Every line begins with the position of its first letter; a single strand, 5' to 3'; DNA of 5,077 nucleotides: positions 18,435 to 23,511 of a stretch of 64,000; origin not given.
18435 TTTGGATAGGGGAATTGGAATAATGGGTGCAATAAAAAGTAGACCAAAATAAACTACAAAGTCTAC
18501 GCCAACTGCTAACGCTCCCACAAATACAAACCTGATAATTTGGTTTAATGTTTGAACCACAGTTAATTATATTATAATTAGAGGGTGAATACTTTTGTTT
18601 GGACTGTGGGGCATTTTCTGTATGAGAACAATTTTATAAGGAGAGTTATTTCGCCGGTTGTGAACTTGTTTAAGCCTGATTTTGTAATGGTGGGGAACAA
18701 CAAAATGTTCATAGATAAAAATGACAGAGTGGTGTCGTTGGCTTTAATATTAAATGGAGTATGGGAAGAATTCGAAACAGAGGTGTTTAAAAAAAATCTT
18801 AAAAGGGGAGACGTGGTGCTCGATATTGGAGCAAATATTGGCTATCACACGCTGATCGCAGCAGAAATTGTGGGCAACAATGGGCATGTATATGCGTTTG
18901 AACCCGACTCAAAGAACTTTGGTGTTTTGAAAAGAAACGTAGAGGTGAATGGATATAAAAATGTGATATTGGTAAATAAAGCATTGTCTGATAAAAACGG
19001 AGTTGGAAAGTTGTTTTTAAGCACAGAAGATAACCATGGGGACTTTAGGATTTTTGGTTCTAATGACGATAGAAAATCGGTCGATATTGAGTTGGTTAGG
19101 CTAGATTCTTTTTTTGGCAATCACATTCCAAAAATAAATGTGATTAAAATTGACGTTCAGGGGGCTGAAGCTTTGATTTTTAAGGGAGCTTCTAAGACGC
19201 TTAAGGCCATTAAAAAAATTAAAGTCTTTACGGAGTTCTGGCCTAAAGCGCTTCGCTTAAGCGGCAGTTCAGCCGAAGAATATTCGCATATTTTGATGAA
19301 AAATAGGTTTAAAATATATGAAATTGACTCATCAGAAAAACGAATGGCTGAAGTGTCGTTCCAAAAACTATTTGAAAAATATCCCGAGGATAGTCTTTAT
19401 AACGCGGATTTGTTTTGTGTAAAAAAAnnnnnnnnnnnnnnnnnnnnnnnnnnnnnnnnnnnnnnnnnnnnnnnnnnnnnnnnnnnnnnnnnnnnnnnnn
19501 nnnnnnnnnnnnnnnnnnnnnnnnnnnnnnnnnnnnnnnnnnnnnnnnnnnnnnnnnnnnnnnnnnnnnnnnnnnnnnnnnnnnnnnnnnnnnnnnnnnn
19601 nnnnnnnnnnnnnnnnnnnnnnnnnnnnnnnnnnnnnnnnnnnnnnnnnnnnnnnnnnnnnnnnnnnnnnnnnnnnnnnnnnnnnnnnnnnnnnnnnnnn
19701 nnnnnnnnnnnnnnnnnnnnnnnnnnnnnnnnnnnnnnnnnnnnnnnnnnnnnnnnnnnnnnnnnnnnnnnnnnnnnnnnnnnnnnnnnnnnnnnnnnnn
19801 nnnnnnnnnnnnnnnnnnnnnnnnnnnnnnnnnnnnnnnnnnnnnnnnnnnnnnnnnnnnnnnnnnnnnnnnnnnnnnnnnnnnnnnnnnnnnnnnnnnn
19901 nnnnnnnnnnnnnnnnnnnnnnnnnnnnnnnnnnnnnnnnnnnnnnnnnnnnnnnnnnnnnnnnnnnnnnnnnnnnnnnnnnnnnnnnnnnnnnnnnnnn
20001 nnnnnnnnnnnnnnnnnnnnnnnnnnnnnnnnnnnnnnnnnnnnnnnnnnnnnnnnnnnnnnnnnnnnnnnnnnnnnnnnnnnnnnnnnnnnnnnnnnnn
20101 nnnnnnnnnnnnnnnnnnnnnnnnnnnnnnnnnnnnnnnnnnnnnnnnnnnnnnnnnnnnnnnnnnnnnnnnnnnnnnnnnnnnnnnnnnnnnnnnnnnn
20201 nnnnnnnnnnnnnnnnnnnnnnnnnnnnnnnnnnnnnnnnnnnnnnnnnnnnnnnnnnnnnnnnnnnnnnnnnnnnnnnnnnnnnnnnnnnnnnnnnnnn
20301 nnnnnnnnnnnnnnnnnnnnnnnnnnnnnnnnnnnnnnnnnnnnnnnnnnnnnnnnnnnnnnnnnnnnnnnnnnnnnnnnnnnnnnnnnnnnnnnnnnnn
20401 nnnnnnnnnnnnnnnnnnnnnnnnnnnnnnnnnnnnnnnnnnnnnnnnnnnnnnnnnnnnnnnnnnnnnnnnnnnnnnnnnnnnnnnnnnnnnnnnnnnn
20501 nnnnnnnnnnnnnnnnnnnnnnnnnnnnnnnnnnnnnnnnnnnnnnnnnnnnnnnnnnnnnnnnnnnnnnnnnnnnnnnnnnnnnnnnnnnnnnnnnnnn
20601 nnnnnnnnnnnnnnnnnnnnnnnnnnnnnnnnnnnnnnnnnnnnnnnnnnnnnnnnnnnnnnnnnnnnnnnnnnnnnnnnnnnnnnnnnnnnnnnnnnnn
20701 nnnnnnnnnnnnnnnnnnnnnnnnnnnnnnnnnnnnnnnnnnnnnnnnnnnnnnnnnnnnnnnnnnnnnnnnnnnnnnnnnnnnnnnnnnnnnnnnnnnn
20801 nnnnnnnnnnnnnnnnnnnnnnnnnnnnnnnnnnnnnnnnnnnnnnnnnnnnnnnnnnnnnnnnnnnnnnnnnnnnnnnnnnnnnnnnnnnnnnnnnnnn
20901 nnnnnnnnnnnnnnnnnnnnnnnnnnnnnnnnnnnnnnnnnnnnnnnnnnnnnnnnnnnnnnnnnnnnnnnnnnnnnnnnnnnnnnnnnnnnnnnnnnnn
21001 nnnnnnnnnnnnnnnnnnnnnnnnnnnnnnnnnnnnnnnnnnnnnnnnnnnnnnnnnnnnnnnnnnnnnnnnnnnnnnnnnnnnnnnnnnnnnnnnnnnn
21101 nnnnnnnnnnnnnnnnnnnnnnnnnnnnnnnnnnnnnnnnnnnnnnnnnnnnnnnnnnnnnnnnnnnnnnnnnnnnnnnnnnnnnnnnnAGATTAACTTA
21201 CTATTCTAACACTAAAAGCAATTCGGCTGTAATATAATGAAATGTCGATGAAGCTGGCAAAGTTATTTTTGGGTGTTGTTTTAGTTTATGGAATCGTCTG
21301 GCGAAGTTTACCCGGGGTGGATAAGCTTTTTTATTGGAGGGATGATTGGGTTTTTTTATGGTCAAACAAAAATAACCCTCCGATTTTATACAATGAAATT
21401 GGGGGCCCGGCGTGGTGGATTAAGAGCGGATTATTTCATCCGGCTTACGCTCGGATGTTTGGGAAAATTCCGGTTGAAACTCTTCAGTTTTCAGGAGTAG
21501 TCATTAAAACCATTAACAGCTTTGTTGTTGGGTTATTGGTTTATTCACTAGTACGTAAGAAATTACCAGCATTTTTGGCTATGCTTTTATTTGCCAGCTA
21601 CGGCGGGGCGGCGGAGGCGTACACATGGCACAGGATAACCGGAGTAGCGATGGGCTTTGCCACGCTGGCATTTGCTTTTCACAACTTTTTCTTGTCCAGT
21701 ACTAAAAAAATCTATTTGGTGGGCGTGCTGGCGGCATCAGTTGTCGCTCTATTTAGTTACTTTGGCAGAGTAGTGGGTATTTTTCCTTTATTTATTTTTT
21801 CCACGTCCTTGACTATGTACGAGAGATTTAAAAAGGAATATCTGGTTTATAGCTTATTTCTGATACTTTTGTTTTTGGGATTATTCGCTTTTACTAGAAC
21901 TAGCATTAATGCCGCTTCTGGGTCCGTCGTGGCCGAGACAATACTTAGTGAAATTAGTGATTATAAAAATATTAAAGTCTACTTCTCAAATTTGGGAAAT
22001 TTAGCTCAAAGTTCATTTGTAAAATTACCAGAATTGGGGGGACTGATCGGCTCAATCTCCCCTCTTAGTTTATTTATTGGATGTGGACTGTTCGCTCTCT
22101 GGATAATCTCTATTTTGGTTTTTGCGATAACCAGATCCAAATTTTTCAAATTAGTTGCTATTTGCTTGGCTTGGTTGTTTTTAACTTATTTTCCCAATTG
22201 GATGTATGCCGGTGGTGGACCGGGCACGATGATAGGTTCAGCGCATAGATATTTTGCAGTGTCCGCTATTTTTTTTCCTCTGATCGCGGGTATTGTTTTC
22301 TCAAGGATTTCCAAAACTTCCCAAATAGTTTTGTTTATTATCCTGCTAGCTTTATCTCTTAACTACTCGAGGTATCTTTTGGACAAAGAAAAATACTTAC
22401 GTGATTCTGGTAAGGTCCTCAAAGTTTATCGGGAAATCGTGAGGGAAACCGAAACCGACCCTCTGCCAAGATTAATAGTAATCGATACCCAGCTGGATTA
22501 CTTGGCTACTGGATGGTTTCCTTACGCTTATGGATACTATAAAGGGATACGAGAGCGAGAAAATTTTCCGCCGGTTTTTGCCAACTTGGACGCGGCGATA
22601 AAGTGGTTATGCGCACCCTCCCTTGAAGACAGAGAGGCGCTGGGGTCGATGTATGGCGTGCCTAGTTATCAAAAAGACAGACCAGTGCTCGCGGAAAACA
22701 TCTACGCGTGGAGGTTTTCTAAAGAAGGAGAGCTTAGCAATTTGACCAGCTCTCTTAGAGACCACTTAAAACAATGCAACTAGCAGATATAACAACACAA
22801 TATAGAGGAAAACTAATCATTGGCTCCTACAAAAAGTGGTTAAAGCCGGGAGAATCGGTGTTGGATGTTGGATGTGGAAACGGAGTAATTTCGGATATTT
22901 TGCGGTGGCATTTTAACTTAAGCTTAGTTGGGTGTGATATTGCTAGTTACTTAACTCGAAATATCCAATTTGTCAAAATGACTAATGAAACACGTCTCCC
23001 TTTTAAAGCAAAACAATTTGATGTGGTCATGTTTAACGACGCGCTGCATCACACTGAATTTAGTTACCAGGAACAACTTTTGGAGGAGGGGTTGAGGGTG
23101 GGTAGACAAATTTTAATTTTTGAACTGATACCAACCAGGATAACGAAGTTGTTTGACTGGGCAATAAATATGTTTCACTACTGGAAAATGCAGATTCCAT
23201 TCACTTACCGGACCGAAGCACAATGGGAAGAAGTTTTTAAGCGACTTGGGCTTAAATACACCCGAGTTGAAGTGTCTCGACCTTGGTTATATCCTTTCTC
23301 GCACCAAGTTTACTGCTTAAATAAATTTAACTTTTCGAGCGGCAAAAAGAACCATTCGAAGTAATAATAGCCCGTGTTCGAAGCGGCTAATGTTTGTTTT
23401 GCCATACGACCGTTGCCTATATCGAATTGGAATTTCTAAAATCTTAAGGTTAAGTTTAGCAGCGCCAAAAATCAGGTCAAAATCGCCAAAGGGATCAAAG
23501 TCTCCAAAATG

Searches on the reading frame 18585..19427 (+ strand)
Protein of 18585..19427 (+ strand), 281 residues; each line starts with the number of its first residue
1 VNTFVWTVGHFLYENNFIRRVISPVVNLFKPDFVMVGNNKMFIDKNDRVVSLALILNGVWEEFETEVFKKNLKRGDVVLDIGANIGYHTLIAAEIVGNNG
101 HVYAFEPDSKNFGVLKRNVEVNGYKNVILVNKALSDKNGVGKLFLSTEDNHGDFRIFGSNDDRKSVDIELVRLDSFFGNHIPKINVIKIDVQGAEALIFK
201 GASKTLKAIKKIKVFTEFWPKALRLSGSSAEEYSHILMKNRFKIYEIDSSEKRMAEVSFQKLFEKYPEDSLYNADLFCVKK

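Call 37: search_protein_families(library=pfam, proteins=[window:18585-19427:+], max_evalue=0.0001)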
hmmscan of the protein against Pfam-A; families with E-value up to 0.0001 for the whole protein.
window:18585-19427:+ (281 aa): 3 families
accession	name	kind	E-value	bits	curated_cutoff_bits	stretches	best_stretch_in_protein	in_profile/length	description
PF05050.19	Methyltransf_21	-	6.4e-21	75.7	22.7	1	80-217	1-147/173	Methyltransferase FkbM domain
PF01135.25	PCMT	-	3.3e-06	27.5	20.3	1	68-130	69-129/210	Protein-L-isoaspartate(D-aspartate) O-methyltransferase (PCMT)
PF02475.24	TRM5-TYW2_MTfase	-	4.8e-06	27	28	1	65-130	27-91/164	TRM5/TYW2 methyltransferase domain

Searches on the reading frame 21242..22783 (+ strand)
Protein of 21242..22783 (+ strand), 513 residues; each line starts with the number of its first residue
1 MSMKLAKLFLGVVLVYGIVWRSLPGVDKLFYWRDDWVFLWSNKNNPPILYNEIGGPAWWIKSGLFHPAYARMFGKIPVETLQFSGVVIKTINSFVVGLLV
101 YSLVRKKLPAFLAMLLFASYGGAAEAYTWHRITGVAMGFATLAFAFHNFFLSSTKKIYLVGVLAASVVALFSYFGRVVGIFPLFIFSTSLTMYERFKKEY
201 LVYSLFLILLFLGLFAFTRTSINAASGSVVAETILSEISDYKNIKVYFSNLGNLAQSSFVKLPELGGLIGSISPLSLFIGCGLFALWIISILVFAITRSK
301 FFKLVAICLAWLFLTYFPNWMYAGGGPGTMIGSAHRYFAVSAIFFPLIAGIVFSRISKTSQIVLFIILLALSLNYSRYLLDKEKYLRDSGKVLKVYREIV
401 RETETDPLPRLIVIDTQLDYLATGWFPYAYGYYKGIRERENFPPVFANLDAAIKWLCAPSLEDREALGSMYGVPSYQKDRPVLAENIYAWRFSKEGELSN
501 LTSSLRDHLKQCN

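Call 14: find_encoding_contigs(protein=window:21242-22783:+, flank=10000, max_places=1)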
Protein window:21242-22783:+ (513 aa): no gene with exactly this product is on record in the collection.

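Call 37: search_protein_families(library=pfam, proteins=[window:21242-22780:+], max_evalue=0.0001)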
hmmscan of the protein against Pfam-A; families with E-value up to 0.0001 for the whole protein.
window:21242-22780:+ (513 aa): 0 families

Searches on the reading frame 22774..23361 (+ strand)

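Call 37: search_protein_families(library=pfam, proteins=[window:22774-23361:+], max_evalue=0.0001)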
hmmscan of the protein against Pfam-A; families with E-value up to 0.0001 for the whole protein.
window:22774-23361:+ (196 aa): 6 families
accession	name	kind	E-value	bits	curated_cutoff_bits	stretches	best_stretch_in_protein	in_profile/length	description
PF08241.18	Methyltransf_11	-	6.4e-11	43.2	21.2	1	30-110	1-87/95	Methyltransferase domain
PF07021.18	MetW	-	1.9e-10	41.2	21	1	20-115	8-107/193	Methionine biosynthesis protein MetW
PF13649.12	Methyltransf_25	-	4e-10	40.7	27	1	29-109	1-92/97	Methyltransferase domain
PF13489.12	Methyltransf_23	-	4.1e-09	36.8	27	1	22-162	19-161/164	Methyltransferase domain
PF13847.12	Methyltransf_31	-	1.6e-06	28.3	27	0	24-95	2-88/145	Methyltransferase domain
PF08242.18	Methyltransf_12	-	5.5e-06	27.5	30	1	30-104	1-86/98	Methyltransferase domain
